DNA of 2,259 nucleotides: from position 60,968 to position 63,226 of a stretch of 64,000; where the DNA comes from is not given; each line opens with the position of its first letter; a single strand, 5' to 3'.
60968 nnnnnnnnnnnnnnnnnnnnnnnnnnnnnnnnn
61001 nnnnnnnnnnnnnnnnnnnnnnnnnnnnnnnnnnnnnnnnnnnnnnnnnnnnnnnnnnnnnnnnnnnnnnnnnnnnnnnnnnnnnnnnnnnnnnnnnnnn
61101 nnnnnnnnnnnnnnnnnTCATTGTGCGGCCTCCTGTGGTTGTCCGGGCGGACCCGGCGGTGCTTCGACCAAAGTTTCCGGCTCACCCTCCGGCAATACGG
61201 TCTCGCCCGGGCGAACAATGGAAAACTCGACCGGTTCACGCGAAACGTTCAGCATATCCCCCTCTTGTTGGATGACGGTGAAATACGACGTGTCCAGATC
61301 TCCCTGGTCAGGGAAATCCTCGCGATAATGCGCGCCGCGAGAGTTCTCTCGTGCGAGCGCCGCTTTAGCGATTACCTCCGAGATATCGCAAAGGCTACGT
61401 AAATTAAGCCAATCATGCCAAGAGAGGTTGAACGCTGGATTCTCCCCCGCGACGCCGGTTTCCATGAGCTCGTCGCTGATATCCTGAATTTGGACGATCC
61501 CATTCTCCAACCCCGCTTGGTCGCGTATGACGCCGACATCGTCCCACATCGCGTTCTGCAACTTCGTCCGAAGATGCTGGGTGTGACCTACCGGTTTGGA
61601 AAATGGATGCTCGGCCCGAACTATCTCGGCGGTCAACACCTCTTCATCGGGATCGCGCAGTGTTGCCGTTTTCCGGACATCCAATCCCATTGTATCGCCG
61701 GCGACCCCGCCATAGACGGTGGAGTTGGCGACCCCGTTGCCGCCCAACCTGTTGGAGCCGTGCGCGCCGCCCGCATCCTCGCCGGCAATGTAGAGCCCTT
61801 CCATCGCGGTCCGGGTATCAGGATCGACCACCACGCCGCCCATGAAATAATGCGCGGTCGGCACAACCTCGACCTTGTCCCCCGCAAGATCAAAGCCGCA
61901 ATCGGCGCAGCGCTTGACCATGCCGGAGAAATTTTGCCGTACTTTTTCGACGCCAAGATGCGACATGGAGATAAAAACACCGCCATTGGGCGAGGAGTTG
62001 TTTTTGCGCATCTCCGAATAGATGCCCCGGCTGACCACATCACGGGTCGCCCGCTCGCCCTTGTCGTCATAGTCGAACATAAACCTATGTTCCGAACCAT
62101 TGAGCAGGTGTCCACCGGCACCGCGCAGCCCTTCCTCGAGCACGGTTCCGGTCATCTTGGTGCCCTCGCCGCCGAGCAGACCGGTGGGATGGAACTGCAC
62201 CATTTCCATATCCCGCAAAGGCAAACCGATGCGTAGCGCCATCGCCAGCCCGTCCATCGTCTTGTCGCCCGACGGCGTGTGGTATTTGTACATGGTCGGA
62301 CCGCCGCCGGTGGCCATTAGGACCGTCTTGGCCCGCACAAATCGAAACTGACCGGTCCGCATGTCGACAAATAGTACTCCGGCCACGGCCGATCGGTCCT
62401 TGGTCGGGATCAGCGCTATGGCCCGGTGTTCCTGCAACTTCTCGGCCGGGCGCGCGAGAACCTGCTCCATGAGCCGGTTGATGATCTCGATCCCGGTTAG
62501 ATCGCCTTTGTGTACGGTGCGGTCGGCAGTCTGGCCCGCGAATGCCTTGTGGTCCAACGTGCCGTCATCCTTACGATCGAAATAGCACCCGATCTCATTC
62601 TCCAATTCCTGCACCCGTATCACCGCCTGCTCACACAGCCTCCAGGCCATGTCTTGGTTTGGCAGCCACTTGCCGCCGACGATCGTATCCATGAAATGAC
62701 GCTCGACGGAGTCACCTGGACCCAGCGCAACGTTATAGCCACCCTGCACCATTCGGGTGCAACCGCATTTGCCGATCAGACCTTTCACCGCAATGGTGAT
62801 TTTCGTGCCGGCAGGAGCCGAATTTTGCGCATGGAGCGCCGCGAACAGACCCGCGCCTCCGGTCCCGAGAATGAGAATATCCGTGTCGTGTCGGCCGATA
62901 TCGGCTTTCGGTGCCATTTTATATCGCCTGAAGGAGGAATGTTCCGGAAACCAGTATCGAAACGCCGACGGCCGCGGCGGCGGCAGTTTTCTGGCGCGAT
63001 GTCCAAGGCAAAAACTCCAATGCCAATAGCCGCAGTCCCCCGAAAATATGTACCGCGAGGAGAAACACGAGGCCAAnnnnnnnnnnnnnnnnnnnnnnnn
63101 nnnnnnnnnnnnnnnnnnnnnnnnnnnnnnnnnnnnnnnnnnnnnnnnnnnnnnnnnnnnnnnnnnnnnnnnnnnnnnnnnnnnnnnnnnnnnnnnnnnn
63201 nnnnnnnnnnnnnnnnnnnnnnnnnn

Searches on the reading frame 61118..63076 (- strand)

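Call 42: search_protein_families(library=pfam, proteins=[window:61118-63076:-], max_evalue=0.00001)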
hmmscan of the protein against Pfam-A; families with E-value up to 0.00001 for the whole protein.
window:61118-63076:- (652 aa): 2 families
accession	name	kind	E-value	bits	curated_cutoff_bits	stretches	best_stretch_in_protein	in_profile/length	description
PF00890.30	FAD_binding_2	-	5.1e-66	224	20.4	1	66-449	1-414/414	FAD binding domain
PF02910.25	Succ_DH_flav_C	-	2e-30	105.8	20.8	1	503-625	1-127/130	Fumarate reductase flavoprotein C-term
